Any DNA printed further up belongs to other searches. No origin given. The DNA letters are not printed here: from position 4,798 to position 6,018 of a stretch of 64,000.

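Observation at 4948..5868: Arr-type ADP-ribosyltransferase domain fused to an unknown domain, embedded inside an ESX esp operon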

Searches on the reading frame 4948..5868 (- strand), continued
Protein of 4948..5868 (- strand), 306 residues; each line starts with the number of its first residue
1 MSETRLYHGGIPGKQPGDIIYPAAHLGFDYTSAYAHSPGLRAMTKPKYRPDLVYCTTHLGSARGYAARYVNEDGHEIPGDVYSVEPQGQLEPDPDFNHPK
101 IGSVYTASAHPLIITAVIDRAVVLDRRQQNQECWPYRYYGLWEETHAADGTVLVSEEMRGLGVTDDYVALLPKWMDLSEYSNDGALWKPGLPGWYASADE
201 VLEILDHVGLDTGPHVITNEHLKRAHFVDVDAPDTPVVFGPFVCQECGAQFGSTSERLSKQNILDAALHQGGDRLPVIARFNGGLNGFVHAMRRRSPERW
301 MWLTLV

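Call 77: get_annotated_region(hit=H20, flank=6000)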
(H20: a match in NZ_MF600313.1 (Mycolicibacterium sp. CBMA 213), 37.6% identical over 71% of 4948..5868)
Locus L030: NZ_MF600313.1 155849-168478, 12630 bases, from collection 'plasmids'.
description: Mycolicibacterium sp. CBMA 213 plasmid pCBMA213_1, complete sequence
organism: Mycolicibacterium sp. CBMA 213 (NCBI taxid 1968788)
taxonomy: Bacteria; Actinomycetota; Actinomycetes; Mycobacteriales; Mycobacteriaceae; Mycolicibacterium; Mycolicibacterium sp. CBMA 213
host: -; source: Soil,soil; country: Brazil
typing (MOB-suite, as given by PLSDB): non-mobilizable
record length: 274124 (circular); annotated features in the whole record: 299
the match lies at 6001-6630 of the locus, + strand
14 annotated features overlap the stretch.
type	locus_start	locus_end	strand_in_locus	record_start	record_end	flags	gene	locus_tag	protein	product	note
CDS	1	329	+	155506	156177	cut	-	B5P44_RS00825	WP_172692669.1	hypothetical protein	-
CDS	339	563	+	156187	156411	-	-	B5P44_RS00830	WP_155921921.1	hypothetical protein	-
CDS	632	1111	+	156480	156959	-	-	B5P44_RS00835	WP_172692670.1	hypothetical protein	-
CDS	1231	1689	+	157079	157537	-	-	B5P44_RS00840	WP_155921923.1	hypothetical protein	-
CDS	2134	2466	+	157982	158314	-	-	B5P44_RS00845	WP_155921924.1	hypothetical protein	-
CDS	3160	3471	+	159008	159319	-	-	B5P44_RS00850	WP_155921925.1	hypothetical protein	-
CDS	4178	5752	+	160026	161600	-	-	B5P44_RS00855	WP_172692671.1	ATP-binding protein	-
CDS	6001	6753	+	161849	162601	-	-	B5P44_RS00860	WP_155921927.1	hypothetical protein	-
CDS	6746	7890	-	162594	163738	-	-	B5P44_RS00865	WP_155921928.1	IS3 family transposase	-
CDS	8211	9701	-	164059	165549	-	-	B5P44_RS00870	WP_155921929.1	hypothetical protein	-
CDS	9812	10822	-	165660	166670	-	-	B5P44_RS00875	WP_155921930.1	hypothetical protein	-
CDS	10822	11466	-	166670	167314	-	-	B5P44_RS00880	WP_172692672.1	hypothetical protein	-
CDS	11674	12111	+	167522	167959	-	-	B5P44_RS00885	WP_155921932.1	NlpC/P60 family protein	-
CDS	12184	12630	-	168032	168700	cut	-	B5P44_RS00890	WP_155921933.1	nucleotidyltransferase domain-containing protein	-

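Call 91: find_encoding_contigs(protein=P0048, flank=8000, max_places=2)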
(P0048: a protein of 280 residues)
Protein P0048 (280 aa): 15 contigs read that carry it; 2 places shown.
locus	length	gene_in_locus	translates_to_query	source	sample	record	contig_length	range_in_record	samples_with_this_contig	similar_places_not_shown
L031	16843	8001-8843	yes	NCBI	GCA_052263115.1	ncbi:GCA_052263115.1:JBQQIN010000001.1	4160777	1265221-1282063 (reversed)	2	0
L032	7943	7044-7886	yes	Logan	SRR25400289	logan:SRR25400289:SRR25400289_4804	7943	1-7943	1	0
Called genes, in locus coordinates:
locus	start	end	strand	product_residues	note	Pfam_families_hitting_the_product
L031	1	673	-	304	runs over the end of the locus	PF00528:BPD_transp_1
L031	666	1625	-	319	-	PF00528:BPD_transp_1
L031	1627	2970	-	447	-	PF01547:SBP_bac_1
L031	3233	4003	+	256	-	-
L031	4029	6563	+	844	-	PF28530:DUF8426, PF14338:Mrr_N, PF20720:nSTAND3 (faint), PF00004:AAA, PF07726:AAA_3 (faint), PF07728:AAA_5, PF28529:McrB_lid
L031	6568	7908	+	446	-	PF10117:McrBC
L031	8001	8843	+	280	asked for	-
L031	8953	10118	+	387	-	PF01527:HTH_Tnp_1, PF00665:rve, PF13683:rve_3 (weak)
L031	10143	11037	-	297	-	PF13340:DUF4096, PF01609:DDE_Tnp_1, PF13586:DDE_Tnp_1_2 (weak)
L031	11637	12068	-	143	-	PF01139:RtcB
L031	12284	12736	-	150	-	-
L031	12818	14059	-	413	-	-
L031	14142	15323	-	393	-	PF00069:Pkinase, PF07714:PK_Tyr_Ser-Thr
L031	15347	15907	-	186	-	PF04542:Sigma70_r2, PF08281:Sigma70_r4_2, PF04545:Sigma70_r4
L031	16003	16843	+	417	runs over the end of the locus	PF00929:RNase_T, PF00533:BRCT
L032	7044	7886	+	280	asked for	-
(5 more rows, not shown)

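Call 92: find_encoding_contigs(protein=P0119, flank=8000, max_places=1)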
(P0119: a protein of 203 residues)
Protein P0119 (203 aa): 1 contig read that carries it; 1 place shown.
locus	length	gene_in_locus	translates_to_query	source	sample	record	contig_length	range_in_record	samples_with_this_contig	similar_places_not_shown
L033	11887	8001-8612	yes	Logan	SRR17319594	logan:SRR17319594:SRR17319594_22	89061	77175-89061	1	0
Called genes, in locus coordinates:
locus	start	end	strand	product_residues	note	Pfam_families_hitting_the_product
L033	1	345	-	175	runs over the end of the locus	PF13384:HTH_23 (faint)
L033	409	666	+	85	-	PF12728:HTH_17 (weak)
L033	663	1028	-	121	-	-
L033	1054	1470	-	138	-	PF13834:DUF4193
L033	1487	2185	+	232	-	PF02586:SRAP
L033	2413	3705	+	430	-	PF13576:Pentapeptide_3 (faint)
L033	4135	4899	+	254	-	PF01844:HNH (weak)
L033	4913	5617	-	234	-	PF13398:Peptidase_M50B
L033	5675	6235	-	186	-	-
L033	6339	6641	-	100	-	-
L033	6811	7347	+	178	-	-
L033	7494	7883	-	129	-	PF03861:ANTAR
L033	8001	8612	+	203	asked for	-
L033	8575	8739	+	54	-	-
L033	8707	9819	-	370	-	-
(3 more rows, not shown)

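Call 93: find_encoding_contigs(protein=P0025, flank=8000, max_places=2)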
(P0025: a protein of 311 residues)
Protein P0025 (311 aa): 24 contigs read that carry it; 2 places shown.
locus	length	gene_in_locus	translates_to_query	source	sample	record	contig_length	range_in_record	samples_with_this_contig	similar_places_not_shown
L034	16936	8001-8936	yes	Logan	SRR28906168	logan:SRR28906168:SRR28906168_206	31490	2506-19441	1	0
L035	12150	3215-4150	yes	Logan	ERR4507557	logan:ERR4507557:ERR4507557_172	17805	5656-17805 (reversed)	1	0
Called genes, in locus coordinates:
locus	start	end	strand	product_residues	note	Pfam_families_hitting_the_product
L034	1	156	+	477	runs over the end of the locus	PF01656:CbiA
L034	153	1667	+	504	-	PF08817:YukD, PF19053:EccD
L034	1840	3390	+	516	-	PF00082:Peptidase_S8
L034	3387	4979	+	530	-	PF11203:EccE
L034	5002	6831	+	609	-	PF21545:T7SS_EccA1_N, PF00004:AAA, PF07728:AAA_5 (weak), PF17866:AAA_lid_6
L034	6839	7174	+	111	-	-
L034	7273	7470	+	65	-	-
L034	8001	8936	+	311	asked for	-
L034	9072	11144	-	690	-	-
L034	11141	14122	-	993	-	PF12846:AAA_10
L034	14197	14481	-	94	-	-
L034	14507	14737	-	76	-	-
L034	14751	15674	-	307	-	PF12642:TpcC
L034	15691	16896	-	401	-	-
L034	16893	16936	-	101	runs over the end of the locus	-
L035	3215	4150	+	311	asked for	-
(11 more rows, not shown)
